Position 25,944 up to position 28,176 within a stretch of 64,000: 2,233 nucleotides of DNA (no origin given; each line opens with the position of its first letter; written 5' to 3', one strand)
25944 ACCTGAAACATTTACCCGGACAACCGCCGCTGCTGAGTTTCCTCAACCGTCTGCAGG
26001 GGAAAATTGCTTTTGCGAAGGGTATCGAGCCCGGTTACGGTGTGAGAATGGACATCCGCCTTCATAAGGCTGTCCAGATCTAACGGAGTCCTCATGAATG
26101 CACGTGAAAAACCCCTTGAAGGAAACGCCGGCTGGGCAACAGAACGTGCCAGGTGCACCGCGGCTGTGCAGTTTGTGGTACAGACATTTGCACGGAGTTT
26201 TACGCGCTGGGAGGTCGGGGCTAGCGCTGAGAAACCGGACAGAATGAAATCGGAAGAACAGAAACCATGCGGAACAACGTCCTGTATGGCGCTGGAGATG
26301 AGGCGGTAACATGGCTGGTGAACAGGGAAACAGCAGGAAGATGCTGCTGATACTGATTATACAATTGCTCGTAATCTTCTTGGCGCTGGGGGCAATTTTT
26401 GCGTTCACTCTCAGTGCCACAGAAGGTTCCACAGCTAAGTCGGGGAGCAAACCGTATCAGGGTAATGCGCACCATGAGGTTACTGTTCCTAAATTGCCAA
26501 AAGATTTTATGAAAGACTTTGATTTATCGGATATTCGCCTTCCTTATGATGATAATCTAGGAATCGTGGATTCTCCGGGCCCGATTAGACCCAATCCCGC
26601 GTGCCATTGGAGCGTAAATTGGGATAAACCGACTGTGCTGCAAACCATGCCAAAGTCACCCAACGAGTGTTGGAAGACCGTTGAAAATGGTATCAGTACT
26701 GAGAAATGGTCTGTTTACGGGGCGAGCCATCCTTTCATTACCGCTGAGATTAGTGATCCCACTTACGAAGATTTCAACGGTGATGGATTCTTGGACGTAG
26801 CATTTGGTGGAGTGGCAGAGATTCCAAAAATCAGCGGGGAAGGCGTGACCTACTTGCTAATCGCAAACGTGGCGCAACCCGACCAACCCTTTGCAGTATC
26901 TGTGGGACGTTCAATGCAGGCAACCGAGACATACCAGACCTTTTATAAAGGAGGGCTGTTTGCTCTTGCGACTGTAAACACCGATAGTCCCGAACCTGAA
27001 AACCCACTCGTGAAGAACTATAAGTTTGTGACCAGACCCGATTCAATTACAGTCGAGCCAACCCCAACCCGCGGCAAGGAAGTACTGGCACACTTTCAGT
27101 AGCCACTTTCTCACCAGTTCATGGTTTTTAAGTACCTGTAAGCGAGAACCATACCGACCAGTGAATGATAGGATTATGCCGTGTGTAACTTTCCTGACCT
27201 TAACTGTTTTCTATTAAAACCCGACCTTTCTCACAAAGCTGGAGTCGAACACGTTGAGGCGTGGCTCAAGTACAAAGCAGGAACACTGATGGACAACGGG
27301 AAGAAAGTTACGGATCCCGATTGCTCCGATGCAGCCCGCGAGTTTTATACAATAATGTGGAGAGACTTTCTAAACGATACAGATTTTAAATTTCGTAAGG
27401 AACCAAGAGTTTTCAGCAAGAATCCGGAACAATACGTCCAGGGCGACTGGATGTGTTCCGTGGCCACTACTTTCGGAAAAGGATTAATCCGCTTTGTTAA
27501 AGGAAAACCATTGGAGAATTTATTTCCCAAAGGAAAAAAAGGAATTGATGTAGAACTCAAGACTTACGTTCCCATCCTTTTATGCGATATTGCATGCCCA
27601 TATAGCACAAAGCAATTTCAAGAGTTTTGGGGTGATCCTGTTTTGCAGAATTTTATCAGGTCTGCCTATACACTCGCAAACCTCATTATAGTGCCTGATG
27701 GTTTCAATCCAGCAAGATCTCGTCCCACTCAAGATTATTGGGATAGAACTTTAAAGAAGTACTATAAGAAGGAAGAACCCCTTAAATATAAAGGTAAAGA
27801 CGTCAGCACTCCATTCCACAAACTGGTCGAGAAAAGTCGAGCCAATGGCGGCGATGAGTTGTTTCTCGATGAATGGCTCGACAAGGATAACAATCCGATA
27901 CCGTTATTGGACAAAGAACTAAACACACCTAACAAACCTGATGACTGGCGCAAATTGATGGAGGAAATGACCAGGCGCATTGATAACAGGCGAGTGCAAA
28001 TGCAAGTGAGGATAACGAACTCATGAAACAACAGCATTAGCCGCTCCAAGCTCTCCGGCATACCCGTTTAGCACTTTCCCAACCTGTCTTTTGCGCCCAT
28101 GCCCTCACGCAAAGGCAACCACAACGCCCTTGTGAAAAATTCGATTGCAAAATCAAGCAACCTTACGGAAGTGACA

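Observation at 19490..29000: Low-GC accessory island between pntB and sodA encoding a candidate undescribed RT-based defence system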

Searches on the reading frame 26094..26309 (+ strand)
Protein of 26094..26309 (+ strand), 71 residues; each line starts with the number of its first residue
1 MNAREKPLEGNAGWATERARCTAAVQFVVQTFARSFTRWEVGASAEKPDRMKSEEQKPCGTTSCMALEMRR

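Call 3: search_protein_families(library=pfam, proteins=[window:26094-26309:+], max_evalue=0.01)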
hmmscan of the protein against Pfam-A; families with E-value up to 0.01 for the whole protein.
window:26094-26309:+ (71 aa): 0 families

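Call 4: search_protein_families(library=padloc, proteins=[window:26094-26309:+], max_evalue=0.01)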
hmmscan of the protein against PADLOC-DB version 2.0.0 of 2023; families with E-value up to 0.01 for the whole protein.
window:26094-26309:+ (71 aa): 0 families

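Call 8: search_protein_families(library=ncbifam, proteins=[window:26094-26309:+], max_evalue=0.1)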
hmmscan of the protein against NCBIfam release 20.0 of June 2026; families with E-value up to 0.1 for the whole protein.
window:26094-26309:+ (71 aa): 0 families

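Call 35: search_protein_families(library=padloc, proteins=[window:26094-26309:+], max_evalue=10)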
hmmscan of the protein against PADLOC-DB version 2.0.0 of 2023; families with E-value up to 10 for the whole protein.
window:26094-26309:+ (71 aa): 0 families

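Call 53: search_protein_families(library=pfam, proteins=[window:26094-26309:+], max_evalue=10)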
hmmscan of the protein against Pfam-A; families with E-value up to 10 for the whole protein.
window:26094-26309:+ (71 aa): 0 families

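Call 116: search_protein_families(library=phrogs, proteins=[window:26094-26309:+], max_evalue=0.001)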
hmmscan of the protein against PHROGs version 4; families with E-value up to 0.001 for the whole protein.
window:26094-26309:+ (71 aa): 0 families

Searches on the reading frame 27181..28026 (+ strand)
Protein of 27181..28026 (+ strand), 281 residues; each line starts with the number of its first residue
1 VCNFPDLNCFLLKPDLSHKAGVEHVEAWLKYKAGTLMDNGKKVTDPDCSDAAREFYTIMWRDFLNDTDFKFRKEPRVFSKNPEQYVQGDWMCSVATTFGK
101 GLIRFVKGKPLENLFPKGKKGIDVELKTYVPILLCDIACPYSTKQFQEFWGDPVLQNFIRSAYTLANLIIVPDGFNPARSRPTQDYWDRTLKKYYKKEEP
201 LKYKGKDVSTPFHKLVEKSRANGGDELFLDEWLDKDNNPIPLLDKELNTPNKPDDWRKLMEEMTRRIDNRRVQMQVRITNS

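Call 3: search_protein_families(library=pfam, proteins=[window:27181-28026:+], max_evalue=0.01)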
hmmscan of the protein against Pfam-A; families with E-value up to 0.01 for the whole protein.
window:27181-28026:+ (281 aa): 0 families

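Call 4: search_protein_families(library=padloc, proteins=[window:27181-28026:+], max_evalue=0.01)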
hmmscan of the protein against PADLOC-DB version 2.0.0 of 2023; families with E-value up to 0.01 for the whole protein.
window:27181-28026:+ (281 aa): 1 family
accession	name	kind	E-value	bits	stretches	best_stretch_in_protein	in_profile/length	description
PDLC01050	CRISPR-Lon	-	0.0045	13.9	1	200-268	172-235/458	Lon protease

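Call 8: search_protein_families(library=ncbifam, proteins=[window:27181-28026:+], max_evalue=0.1)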
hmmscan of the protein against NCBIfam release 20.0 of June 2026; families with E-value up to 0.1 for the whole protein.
window:27181-28026:+ (281 aa): 0 families

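Call 27: find_homologous_proteins(query=window:27181-28026:+, max_evalue=0.001)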
Query window:27181-28026:+ (281 aa): 75 proteins with E <= 0.001 among 346 candidates.
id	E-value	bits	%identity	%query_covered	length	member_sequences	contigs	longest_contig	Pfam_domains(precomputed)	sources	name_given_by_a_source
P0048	2.2e-167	574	100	87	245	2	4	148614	-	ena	-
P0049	6.3e-161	552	84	99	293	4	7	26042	-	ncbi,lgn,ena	-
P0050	2.5e-149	514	80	99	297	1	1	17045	-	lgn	-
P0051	3.1e-147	507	79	99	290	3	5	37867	-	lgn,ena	-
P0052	2.5e-137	475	78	99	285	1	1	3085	-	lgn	-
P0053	3.3e-112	393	68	96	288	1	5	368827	-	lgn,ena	-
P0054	5.1e-110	385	65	99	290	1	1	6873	-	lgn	-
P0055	9.5e-100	352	63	99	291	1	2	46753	-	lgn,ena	-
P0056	5.8e-95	336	58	98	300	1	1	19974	-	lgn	-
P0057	6.1e-95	336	58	99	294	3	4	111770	-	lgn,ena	-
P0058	1.3e-94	335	60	97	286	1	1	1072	-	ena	-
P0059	1.2e-92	328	59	98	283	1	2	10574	-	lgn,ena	-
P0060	3.7e-92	327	59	99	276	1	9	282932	-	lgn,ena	-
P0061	8.5e-90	319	61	97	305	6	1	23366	-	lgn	-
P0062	2.7e-86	307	55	99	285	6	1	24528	-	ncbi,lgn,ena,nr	ncbi:MAG: hypothetical protein E7D71_09320 [Varibaculum cambriense]|nr:hypothetical protein [Varibac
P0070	3.3e-77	278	53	99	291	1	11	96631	-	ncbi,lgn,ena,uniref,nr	ncbi:hypothetical protein [uncultured Varibaculum sp.]|uniref:hypothetical protein n=1 Tax=unculture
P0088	1.7e-58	216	46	98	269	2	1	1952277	-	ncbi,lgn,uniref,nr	ncbi:hypothetical protein [Arcanobacterium pinnipediorum]|uniref:Uncharacterized protein n=1 Tax=Arc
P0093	1.1e-51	194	45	99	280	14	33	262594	-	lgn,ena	-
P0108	9.9e-49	184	42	97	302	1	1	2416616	-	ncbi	ncbi:hypothetical protein RQN30_00110 [Arcanobacterium hippocoleae]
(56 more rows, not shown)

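Call 28: find_encoding_contigs(protein=P0053, flank=10000, max_places=1)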
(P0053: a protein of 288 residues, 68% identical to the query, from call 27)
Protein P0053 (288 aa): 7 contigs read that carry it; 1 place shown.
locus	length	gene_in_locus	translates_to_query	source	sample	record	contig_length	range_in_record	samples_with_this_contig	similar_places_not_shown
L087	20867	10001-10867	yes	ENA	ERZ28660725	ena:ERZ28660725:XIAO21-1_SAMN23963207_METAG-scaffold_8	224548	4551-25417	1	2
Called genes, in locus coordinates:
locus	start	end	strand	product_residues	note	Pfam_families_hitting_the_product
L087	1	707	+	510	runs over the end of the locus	PF05222:AlaDh_PNT_N, PF01262:AlaDh_PNT_C, PF12769:PNTB_4TM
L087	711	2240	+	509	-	PF02233:PNTB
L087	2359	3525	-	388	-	-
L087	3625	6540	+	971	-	PF07728:AAA_5 (faint), PF13401:AAA_22 (faint), PF27394:Aq_aa27 (faint), PF05496:RuvB_N (faint), PF00004:AAA, PF17866:AAA_lid_6, PF00004:AAA, PF17866:AAA_lid_6, +1 more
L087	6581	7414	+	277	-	-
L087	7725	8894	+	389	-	PF00078:RVT_1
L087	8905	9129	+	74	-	-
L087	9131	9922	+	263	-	-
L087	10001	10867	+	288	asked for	-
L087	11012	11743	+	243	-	PF00149:Metallophos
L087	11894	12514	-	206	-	PF00081:Sod_Fe_N, PF02777:Sod_Fe_C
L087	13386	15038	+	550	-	PF00496:SBP_bac_5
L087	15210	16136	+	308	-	PF19300:BPD_transp_1_N (weak), PF00528:BPD_transp_1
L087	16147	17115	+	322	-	PF12911:OppC_N, PF00528:BPD_transp_1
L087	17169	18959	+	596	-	PF01078:Mg_chelatase (faint), PF03193:RsgA_GTPase (faint), PF00005:ABC_tran, PF13401:AAA_22 (faint), PF13304:AAA_21, PF08352:oligo_HPY, PF02463:SMC_N, PF00005:ABC_tran, +1 more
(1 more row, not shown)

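Call 29: find_encoding_contigs(protein=P0088, flank=10000, max_places=1)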
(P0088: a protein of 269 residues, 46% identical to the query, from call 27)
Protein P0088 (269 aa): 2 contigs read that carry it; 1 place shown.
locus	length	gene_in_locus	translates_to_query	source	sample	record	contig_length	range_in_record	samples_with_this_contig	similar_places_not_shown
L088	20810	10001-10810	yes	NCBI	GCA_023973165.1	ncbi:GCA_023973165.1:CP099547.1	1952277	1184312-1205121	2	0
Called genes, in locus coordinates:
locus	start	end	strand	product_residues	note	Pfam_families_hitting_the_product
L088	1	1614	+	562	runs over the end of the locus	PF00916:Sulfate_transp, PF01740:STAS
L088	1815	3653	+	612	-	PF00654:Voltage_CLC, PF00571:CBS (weak)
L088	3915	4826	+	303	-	PF10613:Lig_chan-Glu_bd (weak), PF00497:SBP_bac_3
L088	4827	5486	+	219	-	PF00528:BPD_transp_1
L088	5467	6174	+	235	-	PF00528:BPD_transp_1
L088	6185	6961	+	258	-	PF00931:NB-ARC (faint), PF02463:SMC_N (weak), PF09818:ABC_ATPase (faint), PF00005:ABC_tran, PF13304:AAA_21 (weak)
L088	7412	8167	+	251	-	PF08021:FAD_binding_9, PF04954:SIP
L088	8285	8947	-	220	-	PF03193:RsgA_GTPase, PF00005:ABC_tran (weak), PF01926:MMR_HSR1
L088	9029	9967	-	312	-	PF04860:Phage_portal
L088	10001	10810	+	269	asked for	-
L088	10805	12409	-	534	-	PF03354:TerL_ATPase, PF03237:Terminase_6N (weak), PF20441:TerL_nuclease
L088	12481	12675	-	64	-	-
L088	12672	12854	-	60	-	PF21841:DUF6900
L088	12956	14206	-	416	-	PF02195:ParB_N, PF01555:N6_N4_Mtase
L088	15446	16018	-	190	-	-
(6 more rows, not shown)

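Call 30: find_encoding_contigs(protein=P0093, flank=10000, max_places=2)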
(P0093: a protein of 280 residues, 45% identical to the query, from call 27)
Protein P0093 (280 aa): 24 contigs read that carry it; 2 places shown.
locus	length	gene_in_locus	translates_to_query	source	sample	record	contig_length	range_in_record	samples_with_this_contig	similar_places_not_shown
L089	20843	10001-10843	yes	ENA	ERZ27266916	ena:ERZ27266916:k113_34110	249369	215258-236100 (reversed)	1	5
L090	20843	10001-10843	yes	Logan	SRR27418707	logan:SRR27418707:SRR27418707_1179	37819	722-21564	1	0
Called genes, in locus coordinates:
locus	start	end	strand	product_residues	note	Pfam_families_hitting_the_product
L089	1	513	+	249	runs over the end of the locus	PF06114:Peptidase_M78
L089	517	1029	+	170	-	-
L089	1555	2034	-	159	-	-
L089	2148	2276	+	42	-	-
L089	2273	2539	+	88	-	PF02384:N6_Mtase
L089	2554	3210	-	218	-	-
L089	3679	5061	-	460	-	-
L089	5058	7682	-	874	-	PF04851:ResIII, PF27159:HI_1054_N, PF27365:HI_1054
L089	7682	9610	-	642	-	PF12564:TypeIII_RM_meth, PF01555:N6_N4_Mtase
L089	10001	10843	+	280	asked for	-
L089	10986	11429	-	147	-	PF11457:DUF3021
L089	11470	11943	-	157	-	PF04397:LytTR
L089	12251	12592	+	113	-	PF04221:RelB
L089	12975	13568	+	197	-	PF13338:AbiEi_4 (weak)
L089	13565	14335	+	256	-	PF08843:AbiEii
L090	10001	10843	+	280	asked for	-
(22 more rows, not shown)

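Call 35: search_protein_families(library=padloc, proteins=[window:27181-28026:+], max_evalue=10)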
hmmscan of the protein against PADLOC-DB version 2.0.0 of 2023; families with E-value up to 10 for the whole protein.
window:27181-28026:+ (281 aa): 1 family
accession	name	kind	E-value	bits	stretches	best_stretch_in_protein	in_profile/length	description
PDLC01050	CRISPR-Lon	-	0.0045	13.9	1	200-268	172-235/458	Lon protease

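Call 53: search_protein_families(library=pfam, proteins=[window:27181-28026:+, P0088, P0093, P0108], max_evalue=10)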
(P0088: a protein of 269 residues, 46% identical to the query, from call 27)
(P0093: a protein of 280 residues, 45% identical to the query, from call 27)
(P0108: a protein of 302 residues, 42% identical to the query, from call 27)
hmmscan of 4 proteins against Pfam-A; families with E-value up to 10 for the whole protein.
window:27181-28026:+ (281 aa): 0 families

P0088 (269 aa): 0 families

P0093 (280 aa): 1 family
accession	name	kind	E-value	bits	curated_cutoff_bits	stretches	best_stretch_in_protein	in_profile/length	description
PF06322.17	Phage_NinH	-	0.48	10.8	29.8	1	257-275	20-38/60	Phage NinH protein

P0108 (302 aa): 1 family
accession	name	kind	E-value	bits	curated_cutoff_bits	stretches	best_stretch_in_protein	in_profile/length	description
PF16639.10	Apocytochr_F_N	-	0.15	12.8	30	1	159-199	68-108/155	Apocytochrome F, N-terminal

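Call 62: predict_structure(alignment_id=A7)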
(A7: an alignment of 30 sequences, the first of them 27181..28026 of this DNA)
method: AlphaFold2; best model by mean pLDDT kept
length: 281 residues; sequences in the alignment: 30
mean_pLDDT: 88.8   pTM: 0.88
mean pLDDT of the five models: 88.8, 88.1, 87.6, 86.7, 85.4
residues with pLDDT >= 90: 192; 70-90: 68; 50-70: 15; < 50: 6
segments of 3 or more residues with pLDDT < 50: none
pLDDT, mean of each block of 10 residues (from residue 1): 81 95 97 95 92 93 94 85 93 88 80 65 66 90 87 97 96 93 90 95 94 96 94 95 64 85 96 93 78
secondary structure, 60 per line:
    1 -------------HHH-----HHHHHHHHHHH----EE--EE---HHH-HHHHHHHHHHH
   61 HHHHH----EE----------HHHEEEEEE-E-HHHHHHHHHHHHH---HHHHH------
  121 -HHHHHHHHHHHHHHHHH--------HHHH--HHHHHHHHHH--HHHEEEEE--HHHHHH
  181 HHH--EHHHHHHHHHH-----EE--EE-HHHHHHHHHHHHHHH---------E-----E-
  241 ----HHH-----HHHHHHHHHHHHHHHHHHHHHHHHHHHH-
elements in order: H22-32 H50-65 E85-90 H94-106 H110-114 H122-138 H147-150 H153-162 E168-172 H175-183 H187-196 H209-223 H253-280

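Call 90: search_dna_similar(query=window:27181-28026:+, collection=phages, mode=protein, max_evalue=0.001, max_rows=10)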
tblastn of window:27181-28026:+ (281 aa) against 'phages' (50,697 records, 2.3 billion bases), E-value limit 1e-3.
No match.

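Call 91: find_related_loci(query=A7, collection=viral_contigs, flank=8000)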
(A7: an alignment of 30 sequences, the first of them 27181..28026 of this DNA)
Query A7 (281 aa) in viral_contigs; peptide patterns used: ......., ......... (x = any residue, [..] = any of these).
2 stretches matched a pattern, but none encodes a relative of the query by tblastn (E <= 1e-3).

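Call 103: find_encoding_contigs(protein=P0070, flank=10000, max_places=3)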
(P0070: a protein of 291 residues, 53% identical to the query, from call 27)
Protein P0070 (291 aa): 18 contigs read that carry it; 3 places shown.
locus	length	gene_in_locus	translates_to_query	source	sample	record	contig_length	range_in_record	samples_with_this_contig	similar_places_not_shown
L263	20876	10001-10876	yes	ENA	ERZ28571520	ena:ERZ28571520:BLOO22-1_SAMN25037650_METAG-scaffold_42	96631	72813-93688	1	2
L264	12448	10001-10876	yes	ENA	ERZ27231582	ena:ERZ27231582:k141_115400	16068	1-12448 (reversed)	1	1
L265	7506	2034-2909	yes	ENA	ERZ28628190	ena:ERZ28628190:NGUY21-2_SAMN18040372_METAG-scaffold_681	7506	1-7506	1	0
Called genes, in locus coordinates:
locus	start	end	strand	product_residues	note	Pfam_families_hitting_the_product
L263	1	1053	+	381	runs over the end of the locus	PF00929:RNase_T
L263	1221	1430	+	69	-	PF12161:HsdM_N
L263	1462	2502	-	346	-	-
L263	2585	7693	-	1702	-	PF13156:Mrr_cat_2, PF00270:DEAD, PF04851:ResIII, PF00271:Helicase_C, PF22240:ISP_coupler, PF18135:Type_ISP_C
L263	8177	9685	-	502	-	-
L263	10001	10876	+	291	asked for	-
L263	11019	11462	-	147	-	PF11457:DUF3021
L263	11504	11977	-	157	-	PF04397:LytTR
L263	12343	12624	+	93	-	PF04221:RelB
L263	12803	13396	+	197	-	PF13338:AbiEi_4 (faint), PF17194:AbiEi_3_N (weak)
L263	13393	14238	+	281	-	PF08843:AbiEii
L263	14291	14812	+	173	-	PF27531:MT3502_N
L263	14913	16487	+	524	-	PF00817:IMS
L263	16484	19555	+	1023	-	PF02811:PHP, PF07733:DNA_pol3_alpha, PF17657:DNA_pol3_finger, PF14579:HHH_6, PF01336:tRNA_anti-codon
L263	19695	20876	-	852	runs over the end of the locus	PF17900:Peptidase_M1_N, PF01433:Peptidase_M1, PF11838:ERAP1_C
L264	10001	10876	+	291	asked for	-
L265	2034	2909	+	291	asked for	-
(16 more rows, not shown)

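Call 116: search_protein_families(library=phrogs, proteins=[window:27181-28026:+], max_evalue=0.001)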
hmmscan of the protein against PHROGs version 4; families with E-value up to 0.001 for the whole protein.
window:27181-28026:+ (281 aa): 0 families
